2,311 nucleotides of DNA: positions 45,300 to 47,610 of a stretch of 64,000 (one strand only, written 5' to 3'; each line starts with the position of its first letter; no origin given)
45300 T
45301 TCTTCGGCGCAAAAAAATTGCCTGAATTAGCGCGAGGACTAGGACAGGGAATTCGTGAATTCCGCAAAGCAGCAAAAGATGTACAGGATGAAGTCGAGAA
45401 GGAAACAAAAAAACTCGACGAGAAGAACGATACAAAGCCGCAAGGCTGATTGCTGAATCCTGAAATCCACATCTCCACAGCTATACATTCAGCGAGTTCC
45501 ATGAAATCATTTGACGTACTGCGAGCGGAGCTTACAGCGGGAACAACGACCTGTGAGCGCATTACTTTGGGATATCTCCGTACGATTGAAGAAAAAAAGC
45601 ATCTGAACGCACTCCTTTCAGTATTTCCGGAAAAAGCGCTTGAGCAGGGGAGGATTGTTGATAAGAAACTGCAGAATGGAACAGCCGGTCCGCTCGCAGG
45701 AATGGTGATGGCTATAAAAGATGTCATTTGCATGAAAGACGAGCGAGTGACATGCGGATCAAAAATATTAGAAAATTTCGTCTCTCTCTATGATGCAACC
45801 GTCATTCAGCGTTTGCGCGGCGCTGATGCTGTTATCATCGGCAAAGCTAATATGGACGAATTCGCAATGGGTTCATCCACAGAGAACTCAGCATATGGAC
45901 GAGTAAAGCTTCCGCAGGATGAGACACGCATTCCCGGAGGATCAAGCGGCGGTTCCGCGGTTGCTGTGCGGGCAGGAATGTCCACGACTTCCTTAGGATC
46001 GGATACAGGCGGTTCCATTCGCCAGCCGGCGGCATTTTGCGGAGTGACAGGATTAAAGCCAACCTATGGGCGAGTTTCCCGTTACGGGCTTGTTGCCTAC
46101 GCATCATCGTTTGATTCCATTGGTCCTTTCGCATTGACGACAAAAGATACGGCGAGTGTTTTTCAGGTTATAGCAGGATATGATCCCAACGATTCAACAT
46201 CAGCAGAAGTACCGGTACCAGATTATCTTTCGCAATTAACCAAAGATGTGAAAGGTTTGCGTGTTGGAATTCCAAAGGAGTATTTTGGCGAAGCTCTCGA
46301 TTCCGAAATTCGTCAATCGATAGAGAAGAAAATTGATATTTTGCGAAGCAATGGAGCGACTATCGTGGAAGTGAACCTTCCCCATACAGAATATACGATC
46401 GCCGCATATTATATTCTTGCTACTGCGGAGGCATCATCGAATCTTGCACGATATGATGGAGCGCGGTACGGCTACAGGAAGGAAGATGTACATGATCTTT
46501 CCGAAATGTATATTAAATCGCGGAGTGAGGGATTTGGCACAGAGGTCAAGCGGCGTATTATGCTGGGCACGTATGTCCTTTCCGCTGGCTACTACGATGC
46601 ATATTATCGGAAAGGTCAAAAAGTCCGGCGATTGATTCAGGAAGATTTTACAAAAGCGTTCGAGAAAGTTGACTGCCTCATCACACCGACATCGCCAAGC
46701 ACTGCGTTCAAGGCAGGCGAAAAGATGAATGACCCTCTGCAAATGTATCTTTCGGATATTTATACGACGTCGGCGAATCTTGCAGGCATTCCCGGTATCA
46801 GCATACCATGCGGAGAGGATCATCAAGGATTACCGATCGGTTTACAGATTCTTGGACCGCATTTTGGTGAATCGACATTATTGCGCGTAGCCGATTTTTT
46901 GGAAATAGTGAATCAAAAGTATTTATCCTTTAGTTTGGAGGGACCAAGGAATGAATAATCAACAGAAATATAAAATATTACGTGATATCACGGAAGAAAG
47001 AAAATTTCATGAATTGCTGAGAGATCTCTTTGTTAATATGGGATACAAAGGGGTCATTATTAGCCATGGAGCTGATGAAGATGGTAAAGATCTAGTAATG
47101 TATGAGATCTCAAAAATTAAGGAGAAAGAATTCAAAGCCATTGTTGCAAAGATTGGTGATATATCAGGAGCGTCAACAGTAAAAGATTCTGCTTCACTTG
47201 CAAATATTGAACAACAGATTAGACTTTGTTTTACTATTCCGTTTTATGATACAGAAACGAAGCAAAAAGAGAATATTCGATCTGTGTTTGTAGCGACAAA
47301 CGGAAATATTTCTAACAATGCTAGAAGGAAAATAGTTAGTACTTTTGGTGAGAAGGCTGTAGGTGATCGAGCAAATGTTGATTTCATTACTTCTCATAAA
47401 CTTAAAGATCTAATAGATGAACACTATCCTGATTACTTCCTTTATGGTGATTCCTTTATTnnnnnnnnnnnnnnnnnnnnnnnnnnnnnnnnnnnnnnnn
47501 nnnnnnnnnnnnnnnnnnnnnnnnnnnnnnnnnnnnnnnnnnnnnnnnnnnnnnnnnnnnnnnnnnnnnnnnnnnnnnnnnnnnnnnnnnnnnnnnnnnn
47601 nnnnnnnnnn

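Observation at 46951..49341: Mrr-like nuclease / NACHT STAND NTPase module wedged between gatA and sucD: candidate NLR-like antiphage system with no recognisable sensor repeats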

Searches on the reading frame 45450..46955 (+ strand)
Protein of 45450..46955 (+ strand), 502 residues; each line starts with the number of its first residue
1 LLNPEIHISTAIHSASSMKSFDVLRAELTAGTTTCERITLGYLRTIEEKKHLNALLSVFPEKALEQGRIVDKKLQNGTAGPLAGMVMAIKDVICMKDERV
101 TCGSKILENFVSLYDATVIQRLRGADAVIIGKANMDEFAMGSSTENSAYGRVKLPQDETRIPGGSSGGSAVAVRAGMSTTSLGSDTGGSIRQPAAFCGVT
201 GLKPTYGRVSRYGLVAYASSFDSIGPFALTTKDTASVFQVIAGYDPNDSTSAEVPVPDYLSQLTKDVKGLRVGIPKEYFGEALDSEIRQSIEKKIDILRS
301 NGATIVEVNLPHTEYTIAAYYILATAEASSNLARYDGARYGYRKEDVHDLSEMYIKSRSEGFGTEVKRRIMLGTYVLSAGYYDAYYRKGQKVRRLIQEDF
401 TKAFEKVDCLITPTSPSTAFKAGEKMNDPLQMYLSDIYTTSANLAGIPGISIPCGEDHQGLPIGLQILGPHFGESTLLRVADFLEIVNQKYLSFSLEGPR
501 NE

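Call 19: find_related_loci(query=window:45450-46955:+, collection=genome_contigs, flank=8000)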
Query window:45450-46955:+ (502 aa) in genome_contigs; peptide patterns used: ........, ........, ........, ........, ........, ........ (x = any residue, [..] = any of these).
600 stretches matched a pattern (row limit reached: there are more); 594 encode a relative of the query (tblastn E <= 1e-3); the best 80 are kept; 80 distinct loci.
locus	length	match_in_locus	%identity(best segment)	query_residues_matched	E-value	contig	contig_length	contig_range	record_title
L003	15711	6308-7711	76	18-485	0e+0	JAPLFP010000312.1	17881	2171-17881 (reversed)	MAG: Ignavibacteriales bacterium isolate LacPavin_0920_SED5_MAG_52_10 LacPavin_0920_SED5_scaffold_1314276, whole genome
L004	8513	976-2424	64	7-488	0e+0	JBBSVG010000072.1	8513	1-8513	MAG: Bacteroidota bacterium isolate SVL2_sbin.67 SVL2_sbin.67_k141_1057383_length_8513_cov_8.0000, whole genome shotgun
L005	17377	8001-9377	60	28-485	0e+0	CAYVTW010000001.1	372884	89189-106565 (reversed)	MAG TPA_asm: uncultured Ignavibacterium sp. isolate binchicken_co40_69 genome assembly, contig: NODE_20_length_372884_co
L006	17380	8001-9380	60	27-489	0e+0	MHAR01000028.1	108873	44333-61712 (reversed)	MAG: Ignavibacteria bacterium RIFOXYB12_FULL_35_14 rifoxyb3_full_scaffold_23, whole genome shotgun sequence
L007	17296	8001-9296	62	51-485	3e-177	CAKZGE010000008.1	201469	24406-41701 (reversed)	MAG TPA_asm: uncultured Chloracidobacterium sp. isolate SRR6145099_bin.35_CONCOCT_v1.1_MAG genome assembly, contig: ERZ1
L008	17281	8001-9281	62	52-481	1e-176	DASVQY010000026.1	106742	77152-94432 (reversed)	MAG TPA_asm: Pyrinomonadaceae bacterium isolate SMAG_U3220 k141_706476, whole genome shotgun sequence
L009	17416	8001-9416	55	17-485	1e-174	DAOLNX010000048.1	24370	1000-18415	MAG TPA_asm: Smithellaceae bacterium isolate AMR_MDS_4776 NODE_2646_length_24370_cov_7.028295, whole genome shotgun sequ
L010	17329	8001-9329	62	42-485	7e-175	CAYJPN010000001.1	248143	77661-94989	MAG TPA_asm: uncultured Ignavibacteriaceae bacterium isolate ERP124720_co1_209 genome assembly, contig: NODE_52_length_2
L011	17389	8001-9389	55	24-485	3e-173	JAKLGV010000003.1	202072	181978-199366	MAG: Deltaproteobacteria bacterium isolate RA.bin48 RA.bin48_3, whole genome shotgun sequence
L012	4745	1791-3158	59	38-492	3e-176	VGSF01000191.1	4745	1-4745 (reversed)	MAG: Deltaproteobacteria bacterium isolate K_DeepCast_150m_m1_110 K_DeepCast_150m_m1_110_Ga0194126_10038660, whole genom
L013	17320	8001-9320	58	47-485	6e-171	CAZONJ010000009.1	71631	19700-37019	MAG TPA_asm: uncultured Terriglobales bacterium isolate SRP272529_co2_80 genome assembly, contig: NODE_450_length_71631_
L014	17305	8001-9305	61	52-485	2e-170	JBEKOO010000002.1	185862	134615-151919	MAG: Candidatus Korobacteraceae bacterium isolate SPRUCE 442 SPRUCE_442_2, whole genome shotgun sequence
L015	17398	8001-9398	58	24-485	3e-170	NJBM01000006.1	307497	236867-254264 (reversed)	MAG: Planctomycetes bacterium B3_Pla 13, whole genome shotgun sequence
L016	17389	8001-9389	55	24-485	1e-169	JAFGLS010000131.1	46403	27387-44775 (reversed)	MAG: Syntrophaceae bacterium isolate Zod_Metabat.41 k87_7049803, whole genome shotgun sequence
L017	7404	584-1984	58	12-481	5e-169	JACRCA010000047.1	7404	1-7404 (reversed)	MAG: Deltaproteobacteria bacterium isolate NC_groundwater_1634_Pr3_B-0.1um_51_9 SR-2_scaffold_141_427449, whole genome s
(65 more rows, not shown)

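Call 44: search_protein_families(library=pfam, proteins=[L006:9376-9885:+], max_evalue=0.001)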
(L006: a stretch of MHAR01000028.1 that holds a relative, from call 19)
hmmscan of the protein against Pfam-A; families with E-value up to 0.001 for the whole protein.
L006:9376-9885:+ (169 aa): 5 families
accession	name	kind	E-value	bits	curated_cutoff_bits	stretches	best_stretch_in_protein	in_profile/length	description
PF00583.31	Acetyltransf_1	-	3e-17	63.4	20.7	1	47-144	27-116/116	Acetyltransferase (GNAT) family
PF13508.13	Acetyltransf_7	-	5.9e-12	46.2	27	1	66-145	7-83/84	Acetyltransferase (GNAT) domain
PF13673.13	Acetyltransf_10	-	2.7e-11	44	23.6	1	45-153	14-116/128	Acetyltransferase (GNAT) domain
PF08445.16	FR47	-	3e-06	27.6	22.1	1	86-149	20-82/86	FR47-like protein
PF13302.13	Acetyltransf_3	-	0.00011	23.4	25.4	1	8-145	3-138/138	Acetyltransferase (GNAT) domain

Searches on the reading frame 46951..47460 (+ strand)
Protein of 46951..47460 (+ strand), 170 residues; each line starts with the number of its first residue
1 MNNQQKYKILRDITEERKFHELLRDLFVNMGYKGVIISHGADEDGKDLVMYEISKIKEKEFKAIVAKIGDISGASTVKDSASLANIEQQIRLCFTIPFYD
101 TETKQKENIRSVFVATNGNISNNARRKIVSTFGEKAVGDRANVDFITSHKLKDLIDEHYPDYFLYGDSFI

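Call 63: predict_structure(alignment_id=A6)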
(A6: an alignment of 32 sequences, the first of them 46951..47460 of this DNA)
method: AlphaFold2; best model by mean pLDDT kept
length: 170 residues; sequences in the alignment: 32
mean_pLDDT: 87.0   pTM: 0.84
mean pLDDT of the five models: 87.0, 86.7, 86.2, 86.1, 85.5
residues with pLDDT >= 90: 112; 70-90: 34; 50-70: 20; < 50: 4
segments of 3 or more residues with pLDDT < 50: none
pLDDT, mean of each block of 10 residues (from residue 1): 91 93 96 89 85 89 94 71 88 91 91 95 89 61 90 96 69
secondary structure, 60 per line:
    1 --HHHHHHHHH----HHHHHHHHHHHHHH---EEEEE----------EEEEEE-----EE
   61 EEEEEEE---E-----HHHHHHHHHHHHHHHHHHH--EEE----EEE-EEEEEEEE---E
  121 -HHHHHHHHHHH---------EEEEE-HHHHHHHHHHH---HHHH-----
elements in order: H3-11 H16-29 E33-37 E48-53 E59-67 H77-95 E98-100 E105-107 E109-116 H122-132 E142-146 H148-158 H162-165

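Call 65: fold_search(model_id=the predicted structure, library=pdb)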
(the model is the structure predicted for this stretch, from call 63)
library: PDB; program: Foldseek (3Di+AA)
matches with E <= 10: 693; with E <= 0.001: 0
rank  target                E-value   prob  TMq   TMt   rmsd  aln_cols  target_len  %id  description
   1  4f0p_C                3.3e-03  0.99  0.47  0.22   6.4       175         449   14  MspJI Restriction Endonuclease - P31 Form (released 2012-08-08)
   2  7eu0_E                8.4e-03  0.85  0.32  0.29   8.7       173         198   14  The cryo-EM structure of A. thaliana Pol IV-RDR2 backtracked complex (released 2021-12-29)
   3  8uhd_E                2.3e-02  0.72  0.33  0.29   8.3       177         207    9  Structure of paused transcription complex Pol II-DSIF-NELF - post-translocated (released 2024-03-20)
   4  6r0j_MODEL_1_A        4.0e-02  0.57  0.35  0.33   7.6       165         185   13  The N-terminal domain of rhomboid protease YqgP (released 2020-01-08)
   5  4c2m_E                4.9e-02  0.54  0.37  0.31   9.0       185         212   14  Structure of RNA polymerase I at 2.8 A resolution (released 2013-10-23)
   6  1dzf                  7.6e-02  0.57  0.37  0.32   7.5       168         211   11  RPB5 from S.cerevisiae (released 2000-06-09)
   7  9f9l_A                8.1e-02  0.33  0.31  0.29  10.0       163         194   12  Crystal structure of MUS81-EME1 bound by compound 16. (released 2024-07-03)
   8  1wtd_A                1.2e-01  0.35  0.31  0.23   7.9       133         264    9  Crystal structure of type II restrcition endonuclease, EcoO109I DNA-free form (released 2004-12-14)
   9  9qcc_Q                1.3e-01  0.38  0.26  0.13   7.7       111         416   11  Activated XauSPARDA filament assembly with bound dsDNA substrate (released 2025-12-17)
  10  5gkj_A                1.6e-01  0.77  0.38  0.31   7.7       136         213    9  Structure of EndoMS in apo form (released 2016-11-02)
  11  8zwo_E                1.7e-01  0.28  0.26  0.15  12.9       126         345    9  Structure of CTF18-PCNA with ATP (released 2025-06-18)
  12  4p0p_A                1.9e-01  0.18  0.27  0.19  10.1       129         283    9  Crystal structure of Human Mus81-Eme1 in complex with 5'-flap DNA, and Mg2+ (released 2014-05-28)
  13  1d02_B                2.1e-01  0.18  0.25  0.22   9.5       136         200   12  CRYSTAL STRUCTURE OF MUNI RESTRICTION ENDONUCLEASE IN COMPLEX WITH COGNATE DNA (released 2000-03-08)
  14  5gkj_B                2.2e-01  0.66  0.42  0.32   6.4       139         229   10  Structure of EndoMS in apo form (released 2016-11-02)
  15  9f99_A                2.2e-01  0.23  0.31  0.29   9.9       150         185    9  Crystal structure of MUS81-EME1 bound by compound 10. (released 2024-06-19)
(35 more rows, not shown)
